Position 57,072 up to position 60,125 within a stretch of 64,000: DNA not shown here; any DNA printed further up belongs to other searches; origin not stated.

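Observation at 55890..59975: Orphan CbbQ/NorQ-type AAA+ ATPase locus: ATPase, structured insert, coupled membrane protein, 917-aa NorD/CbbO-like VWA protein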

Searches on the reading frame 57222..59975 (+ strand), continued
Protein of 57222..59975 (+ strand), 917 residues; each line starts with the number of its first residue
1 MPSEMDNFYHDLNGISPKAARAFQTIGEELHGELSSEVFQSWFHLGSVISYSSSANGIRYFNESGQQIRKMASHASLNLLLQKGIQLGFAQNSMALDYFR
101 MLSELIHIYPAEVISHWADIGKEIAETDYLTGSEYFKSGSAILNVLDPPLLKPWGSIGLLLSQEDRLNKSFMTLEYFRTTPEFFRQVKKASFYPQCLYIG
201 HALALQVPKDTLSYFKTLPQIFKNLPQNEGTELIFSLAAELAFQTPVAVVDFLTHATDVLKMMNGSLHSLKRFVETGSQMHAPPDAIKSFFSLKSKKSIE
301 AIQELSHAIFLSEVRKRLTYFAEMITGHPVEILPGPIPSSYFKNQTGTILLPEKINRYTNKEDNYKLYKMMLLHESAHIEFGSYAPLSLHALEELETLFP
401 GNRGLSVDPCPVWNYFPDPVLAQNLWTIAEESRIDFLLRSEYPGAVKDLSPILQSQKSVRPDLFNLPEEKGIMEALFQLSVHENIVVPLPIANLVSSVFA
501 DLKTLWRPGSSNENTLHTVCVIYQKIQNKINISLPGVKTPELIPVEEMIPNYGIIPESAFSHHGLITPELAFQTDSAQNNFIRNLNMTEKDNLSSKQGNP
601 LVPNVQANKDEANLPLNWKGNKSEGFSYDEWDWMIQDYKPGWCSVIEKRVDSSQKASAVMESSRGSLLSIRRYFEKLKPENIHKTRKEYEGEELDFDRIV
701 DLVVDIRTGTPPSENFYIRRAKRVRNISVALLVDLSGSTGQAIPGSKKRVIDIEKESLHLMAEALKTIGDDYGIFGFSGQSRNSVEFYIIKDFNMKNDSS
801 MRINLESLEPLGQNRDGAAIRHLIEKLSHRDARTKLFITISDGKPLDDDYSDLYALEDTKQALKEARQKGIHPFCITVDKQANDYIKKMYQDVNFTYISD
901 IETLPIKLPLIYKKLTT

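Call 63: fold_search(model_id=the predicted structure, library=pdb)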
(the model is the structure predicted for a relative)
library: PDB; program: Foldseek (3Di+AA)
matches with E <= 10: 667; with E <= 0.001: 20
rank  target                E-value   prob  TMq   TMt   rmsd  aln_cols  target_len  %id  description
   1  9qh6_G                2.3e-12  1.00  0.23  0.70   7.5       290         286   29  NorQ in complex with NorD VWA domain from Paracoccus denitrificans (released 2026-03-25)
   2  9qhd_G                1.3e-11  1.00  0.22  0.73   7.0       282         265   28  NorQD complex state 1 from Jhaorihella thermophila (released 2026-03-25)
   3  9qh8_G                1.1e-10  1.00  0.22  0.74   6.8       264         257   31  reduced NorQ-NorD VWA domain complex from Paracoccus denitrificans (released 2026-03-25)
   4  9qhe_G                1.5e-09  1.00  0.20  0.72   7.0       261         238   29  NorQD complex state 2 from Jhaorihella thermophila (released 2026-03-25)
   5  9qhg_G                3.3e-09  1.00  0.20  0.73   7.5       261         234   28  NorQD complex state 4 from Jhaorihella thermophila (released 2026-03-25)
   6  9qhf_G                5.9e-08  1.00  0.19  0.74   7.0       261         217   28  NorQD complex state 3 from Jhaorihella thermophila (released 2026-03-25)
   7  8ql1_C                1.7e-04  1.00  0.18  0.57   7.6       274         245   16  Crystal structure of the human MDN1-MIDAS/NLE1-UBL complex (released 2025-04-09)
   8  8ql1_G                2.5e-04  1.00  0.16  0.57  11.0       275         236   12  Crystal structure of the human MDN1-MIDAS/NLE1-UBL complex (released 2025-04-09)
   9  7ba2_A                2.8e-04  1.00  0.17  0.36   7.1       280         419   17  D319A mutant of the PilB minor pilin from Streptococcus sanguinis (released 2021-04-28)
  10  6qt8                  3.0e-04  1.00  0.18  0.50   8.6       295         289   12  Crystal structure of Rea1-MIDAS domain from Chaetomium thermophilum (released 2019-08-07)
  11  7b7p_A                3.2e-04  1.00  0.17  0.35   7.3       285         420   17  PilB minor pilin from Streptococcus sanguinis (released 2021-04-28)
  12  7n1o                  3.4e-04  1.00  0.17  0.54   3.6       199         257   14  The von Willebrand factor A domain of human capillary morphogenesis gene II, flexibly fused to the 1TEL crystallization  (released 2021-06-09)
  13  7ba2_B                3.6e-04  1.00  0.17  0.35   5.9       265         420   17  D319A mutant of the PilB minor pilin from Streptococcus sanguinis (released 2021-04-28)
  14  8ql1_A                4.0e-04  1.00  0.17  0.58   4.6       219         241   13  Crystal structure of the human MDN1-MIDAS/NLE1-UBL complex (released 2025-04-09)
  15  9p97_A                6.1e-04  1.00  0.17  0.20   6.9       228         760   13  CryoEM structure of the closed integrin alphaEbeta7 bound to fab LF61 (released 2025-09-24)
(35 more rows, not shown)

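Call 85: search_protein_families(library=padloc, proteins=[window:57222-59975:+], max_evalue=0.01)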
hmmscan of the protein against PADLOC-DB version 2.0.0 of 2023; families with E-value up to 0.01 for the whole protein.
window:57222-59975:+ (917 aa): 0 families

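Call 87: search_protein_families(library=pfam, proteins=[L003:5012-6934:-], max_evalue=1)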
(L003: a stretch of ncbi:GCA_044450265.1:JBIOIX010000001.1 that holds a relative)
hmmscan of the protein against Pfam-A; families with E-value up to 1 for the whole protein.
L003:5012-6934:- (640 aa): 8 families
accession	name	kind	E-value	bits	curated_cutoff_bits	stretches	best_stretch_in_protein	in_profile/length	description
PF15902.12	Sortilin-Vps10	-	6.9e-17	61.8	33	2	215-283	3-67/446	Sortilin, neurotensin receptor 3,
PF02012.26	BNR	-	2.7e-10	39.1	27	0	593-603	1-11/12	BNR/Asp-box repeat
PF19755.4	DUF6242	-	9.4e-09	35.9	29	1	133-183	167-217/217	Domain of unknown function (DUF6242)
PF07494.17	Reg_prop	-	1e-08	34.8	20.4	0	444-465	2-23/24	Two component regulator propeller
PF10647.15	Gmad1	-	0.0002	21.7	20.5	0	366-405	208-245/251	Lipoprotein LpqB beta-propeller domain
PF23409.1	Beta-prop_EML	-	0.04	13.8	88.2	0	240-318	156-236/267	Echinoderm microtubule-associated protein first beta-propeller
PF24793.1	GINT1_N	-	0.14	11.6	27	0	118-207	77-173/304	Glucosamine inositolphosphorylceramide transferase 1, N-terminal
PF15899.11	BNR_6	-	0.16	12.6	27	1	133-144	1-12/14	BNR-Asp box repeat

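Call 89: search_solved_structures(query=A3, max_evalue=0.0001, show_alignments=3)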
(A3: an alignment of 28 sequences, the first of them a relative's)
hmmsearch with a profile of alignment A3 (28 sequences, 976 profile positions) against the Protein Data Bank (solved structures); distinct sequences matched with E-value up to 0.0001: 3.
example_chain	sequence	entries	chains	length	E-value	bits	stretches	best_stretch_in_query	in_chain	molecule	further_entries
9qhd_G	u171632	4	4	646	9.4e-95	322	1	584-974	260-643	Nitric oxide reductase NorD protein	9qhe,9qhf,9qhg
9qh6_G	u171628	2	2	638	3.2e-83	283.8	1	622-974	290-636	von Willebrand factor, type A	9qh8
9uka_G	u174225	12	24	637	1.2e-06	30.4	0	429-618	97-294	Cobaltochelatase subunit CobT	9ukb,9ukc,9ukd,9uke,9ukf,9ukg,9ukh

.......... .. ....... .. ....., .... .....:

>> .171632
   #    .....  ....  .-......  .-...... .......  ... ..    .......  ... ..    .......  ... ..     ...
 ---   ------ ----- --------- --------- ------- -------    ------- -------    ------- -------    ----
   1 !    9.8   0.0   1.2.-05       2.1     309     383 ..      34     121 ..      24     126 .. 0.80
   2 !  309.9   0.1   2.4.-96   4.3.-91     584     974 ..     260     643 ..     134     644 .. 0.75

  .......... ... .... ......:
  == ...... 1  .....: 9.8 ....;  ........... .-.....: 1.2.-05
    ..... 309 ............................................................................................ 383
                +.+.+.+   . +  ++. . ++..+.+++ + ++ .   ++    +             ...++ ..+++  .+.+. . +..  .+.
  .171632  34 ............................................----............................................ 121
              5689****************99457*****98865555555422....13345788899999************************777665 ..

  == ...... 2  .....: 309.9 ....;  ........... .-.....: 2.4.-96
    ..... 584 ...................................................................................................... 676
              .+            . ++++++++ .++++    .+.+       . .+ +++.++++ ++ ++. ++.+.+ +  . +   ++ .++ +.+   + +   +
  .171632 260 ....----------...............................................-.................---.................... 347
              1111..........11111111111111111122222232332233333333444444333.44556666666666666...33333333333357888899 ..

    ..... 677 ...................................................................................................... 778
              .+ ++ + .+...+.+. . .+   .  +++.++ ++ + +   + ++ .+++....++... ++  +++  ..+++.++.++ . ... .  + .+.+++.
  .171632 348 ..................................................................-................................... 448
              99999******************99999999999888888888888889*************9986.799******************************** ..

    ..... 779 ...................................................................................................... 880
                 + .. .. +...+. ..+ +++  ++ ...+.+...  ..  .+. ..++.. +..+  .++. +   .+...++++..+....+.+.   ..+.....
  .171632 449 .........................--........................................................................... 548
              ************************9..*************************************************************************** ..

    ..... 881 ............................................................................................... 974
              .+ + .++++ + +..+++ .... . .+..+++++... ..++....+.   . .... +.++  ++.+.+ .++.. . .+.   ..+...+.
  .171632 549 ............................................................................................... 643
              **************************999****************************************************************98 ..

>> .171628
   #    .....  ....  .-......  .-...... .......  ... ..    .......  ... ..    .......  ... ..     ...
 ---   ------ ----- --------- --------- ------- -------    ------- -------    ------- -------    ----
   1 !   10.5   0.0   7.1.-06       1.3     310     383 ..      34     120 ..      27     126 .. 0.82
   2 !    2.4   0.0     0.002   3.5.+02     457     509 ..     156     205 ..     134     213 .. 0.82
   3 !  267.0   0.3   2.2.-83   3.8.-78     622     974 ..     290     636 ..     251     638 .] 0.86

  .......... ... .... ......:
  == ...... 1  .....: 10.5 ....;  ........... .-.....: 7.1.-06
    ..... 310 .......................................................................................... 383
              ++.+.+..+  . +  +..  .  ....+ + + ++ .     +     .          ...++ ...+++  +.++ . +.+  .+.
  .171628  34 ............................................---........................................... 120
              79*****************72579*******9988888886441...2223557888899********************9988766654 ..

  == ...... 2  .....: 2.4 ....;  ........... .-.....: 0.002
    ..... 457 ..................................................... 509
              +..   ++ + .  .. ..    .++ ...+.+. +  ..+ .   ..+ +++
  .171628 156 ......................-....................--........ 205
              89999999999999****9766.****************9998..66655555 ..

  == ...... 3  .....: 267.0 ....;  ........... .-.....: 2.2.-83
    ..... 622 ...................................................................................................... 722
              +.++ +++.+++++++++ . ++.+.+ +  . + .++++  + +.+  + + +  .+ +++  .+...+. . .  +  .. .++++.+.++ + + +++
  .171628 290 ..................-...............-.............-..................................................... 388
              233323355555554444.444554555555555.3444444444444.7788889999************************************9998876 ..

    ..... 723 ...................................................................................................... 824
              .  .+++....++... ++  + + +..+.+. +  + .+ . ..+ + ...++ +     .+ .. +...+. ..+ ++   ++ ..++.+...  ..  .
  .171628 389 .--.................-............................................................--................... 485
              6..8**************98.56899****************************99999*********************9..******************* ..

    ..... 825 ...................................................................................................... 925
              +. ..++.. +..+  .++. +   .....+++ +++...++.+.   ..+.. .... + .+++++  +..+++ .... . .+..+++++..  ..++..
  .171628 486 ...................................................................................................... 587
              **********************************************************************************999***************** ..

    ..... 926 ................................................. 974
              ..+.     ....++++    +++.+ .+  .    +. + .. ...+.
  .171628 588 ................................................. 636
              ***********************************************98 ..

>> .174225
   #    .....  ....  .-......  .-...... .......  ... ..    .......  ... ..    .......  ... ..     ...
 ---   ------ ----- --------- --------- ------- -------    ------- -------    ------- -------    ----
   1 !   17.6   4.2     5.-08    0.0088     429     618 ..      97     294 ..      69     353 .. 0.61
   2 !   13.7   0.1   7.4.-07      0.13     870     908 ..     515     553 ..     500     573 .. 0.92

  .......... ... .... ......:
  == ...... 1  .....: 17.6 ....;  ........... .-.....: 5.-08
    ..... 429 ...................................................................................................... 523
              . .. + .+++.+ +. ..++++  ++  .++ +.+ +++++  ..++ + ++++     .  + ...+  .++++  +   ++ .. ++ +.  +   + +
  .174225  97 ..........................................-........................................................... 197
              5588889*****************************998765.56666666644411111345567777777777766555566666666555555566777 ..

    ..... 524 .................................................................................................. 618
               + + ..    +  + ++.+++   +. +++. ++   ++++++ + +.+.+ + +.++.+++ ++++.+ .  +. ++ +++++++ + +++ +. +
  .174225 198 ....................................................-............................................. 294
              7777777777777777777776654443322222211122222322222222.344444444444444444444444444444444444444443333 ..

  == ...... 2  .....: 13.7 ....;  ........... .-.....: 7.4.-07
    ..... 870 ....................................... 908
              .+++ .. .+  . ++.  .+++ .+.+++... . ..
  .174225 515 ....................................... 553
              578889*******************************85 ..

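Call 109: search_dna_similar(query=window:57222-59975:+, collection=plasmids, mode=protein, max_evalue=0.00001, max_rows=40, rows=spread)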
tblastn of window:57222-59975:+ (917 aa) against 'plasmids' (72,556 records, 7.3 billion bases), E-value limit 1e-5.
Records with a match: 265; places in all: 283; records where one place covers at least 80% of the query: 0.
Best place of each record, by identity: <60% 265.
By first word of the organism name: Phaeobacter 58; Sinorhizobium 50; Rhizobium 40; Azospirillum 20; Agrobacterium 18; Ensifer 9; Shinella 8; Roseibium 7; Labrenzia 4; Ruegeria 4; and 37 more.
By predicted mobility (MOB-suite, as given by PLSDB): non-mobilizable 189; conjugative 63; mobilizable 13.
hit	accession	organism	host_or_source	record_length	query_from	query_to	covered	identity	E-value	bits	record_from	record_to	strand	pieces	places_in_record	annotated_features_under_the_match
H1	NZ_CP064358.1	Miltoncostaea oceani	pure culture,marine sediment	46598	299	901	51%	37.2%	4e-61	335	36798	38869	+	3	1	VWA domain-containing protein | hypothetical protein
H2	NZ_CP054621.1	Azospirillum oryzae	cell culture,soil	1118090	626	890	29%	34.6%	7e-35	152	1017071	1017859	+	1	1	record has no annotation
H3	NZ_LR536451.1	Methylocella tundrae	-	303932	626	900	30%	33.0%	2e-35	154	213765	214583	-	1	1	VWA domain-containing protein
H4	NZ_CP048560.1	Agrobacterium fabrum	walnut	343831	626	901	30%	32.5%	4e-37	159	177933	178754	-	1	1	nitric oxide reductase activation protein NorD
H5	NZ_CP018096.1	Chelatococcus daeguensis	sigle cell,power plant biotrickling ...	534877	627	901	30%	32.6%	6e-34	149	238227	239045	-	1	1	VWA domain-containing protein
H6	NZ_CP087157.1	Roseibium aggregatum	cell culture,seawater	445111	628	898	30%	32.8%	3e-31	140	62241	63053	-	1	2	VWA domain-containing protein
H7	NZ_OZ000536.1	Shinella sp. WSC3-e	-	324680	586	902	35%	28.0%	3e-34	150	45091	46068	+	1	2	VWA domain-containing protein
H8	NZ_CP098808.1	Ensifer adhaerens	whole organism,soil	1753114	626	901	30%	32.1%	4e-38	162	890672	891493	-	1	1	none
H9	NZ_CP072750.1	Thiothrix fructosivorans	cell culture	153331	622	890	29%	33.0%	3e-34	150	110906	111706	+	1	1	VWA domain-containing protein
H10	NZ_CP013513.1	Rhizobium sp. N1314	Phaseolus vulgaris,Whole ...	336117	626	901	30%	32.0%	1e-32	145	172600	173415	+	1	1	VWA domain-containing protein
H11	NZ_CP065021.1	Sinorhizobium meliloti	Medicago sativa subsp. varia (Martyn) ...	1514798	626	901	30%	31.8%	7e-36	155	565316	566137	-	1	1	none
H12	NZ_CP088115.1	Sinorhizobium meliloti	cell culture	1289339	626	901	30%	31.8%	1e-35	155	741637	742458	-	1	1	none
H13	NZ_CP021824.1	Sinorhizobium meliloti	Medicago truncatula,Single Cell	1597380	626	901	30%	31.8%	1e-35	155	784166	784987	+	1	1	none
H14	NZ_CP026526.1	Sinorhizobium meliloti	Medicago sativa L. subsp. ambigua,Cell ...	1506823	626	901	30%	31.8%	2e-35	154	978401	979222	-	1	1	none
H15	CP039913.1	Agrobacterium tumefaciens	-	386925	626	901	30%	31.8%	3e-35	153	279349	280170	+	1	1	nitric oxide reductase activation protein NorD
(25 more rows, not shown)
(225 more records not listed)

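Call 110: get_annotated_region(hit=H1, flank=9000)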
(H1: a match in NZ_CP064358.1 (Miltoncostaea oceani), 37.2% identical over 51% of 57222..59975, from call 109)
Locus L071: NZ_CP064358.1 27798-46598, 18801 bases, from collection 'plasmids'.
description: Miltoncostaea oceani strain SCSIO 61214 plasmid unnamed2, complete sequence
organism: Miltoncostaea oceani (NCBI taxid 2843216)
taxonomy: Bacteria; Actinomycetota; Thermoleophilia; Miltoncostaeales; Miltoncostaeaceae; Miltoncostaea; Miltoncostaea oceani
host: -; source: pure culture,marine sediment; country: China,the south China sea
typing (MOB-suite, as given by PLSDB): non-mobilizable
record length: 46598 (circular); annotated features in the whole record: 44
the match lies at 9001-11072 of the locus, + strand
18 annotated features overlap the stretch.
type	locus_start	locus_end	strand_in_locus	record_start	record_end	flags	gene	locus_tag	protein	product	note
CDS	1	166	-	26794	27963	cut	-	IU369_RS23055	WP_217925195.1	beta-ketoacyl synthase N-terminal-like domain-containing protein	-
CDS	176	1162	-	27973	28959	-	-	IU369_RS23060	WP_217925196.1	hypothetical protein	-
CDS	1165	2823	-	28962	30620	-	-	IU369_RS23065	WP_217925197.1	AMP-binding protein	-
CDS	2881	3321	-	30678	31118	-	-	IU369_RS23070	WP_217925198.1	OB-fold domain-containing protein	-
CDS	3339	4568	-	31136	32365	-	-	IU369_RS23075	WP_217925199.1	thiolase family protein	-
CDS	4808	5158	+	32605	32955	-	-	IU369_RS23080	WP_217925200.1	hypothetical protein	-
CDS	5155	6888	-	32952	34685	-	ilvB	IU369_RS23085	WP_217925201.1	biosynthetic-type acetolactate synthase large subunit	GO:0009097 - isoleucine biosynthetic process [Evidence IEA]; GO:0009099 - valine biosynthetic process [Evidence IEA]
CDS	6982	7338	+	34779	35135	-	-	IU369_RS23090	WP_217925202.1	hypothetical protein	-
CDS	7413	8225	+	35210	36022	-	-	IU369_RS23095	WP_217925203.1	CbbQ/NirQ/NorQ/GpvN family protein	-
CDS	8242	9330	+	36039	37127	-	-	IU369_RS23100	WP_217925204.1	hypothetical protein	-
CDS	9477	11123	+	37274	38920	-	-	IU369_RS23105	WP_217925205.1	VWA domain-containing protein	-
CDS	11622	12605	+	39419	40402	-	-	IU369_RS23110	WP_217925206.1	replication initiator protein A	-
CDS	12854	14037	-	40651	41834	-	-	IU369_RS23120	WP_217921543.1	IS3 family transposase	-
CDS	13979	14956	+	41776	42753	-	-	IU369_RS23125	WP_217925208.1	IS481 family transposase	-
CDS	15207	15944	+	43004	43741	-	-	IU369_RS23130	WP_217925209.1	ParA family protein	-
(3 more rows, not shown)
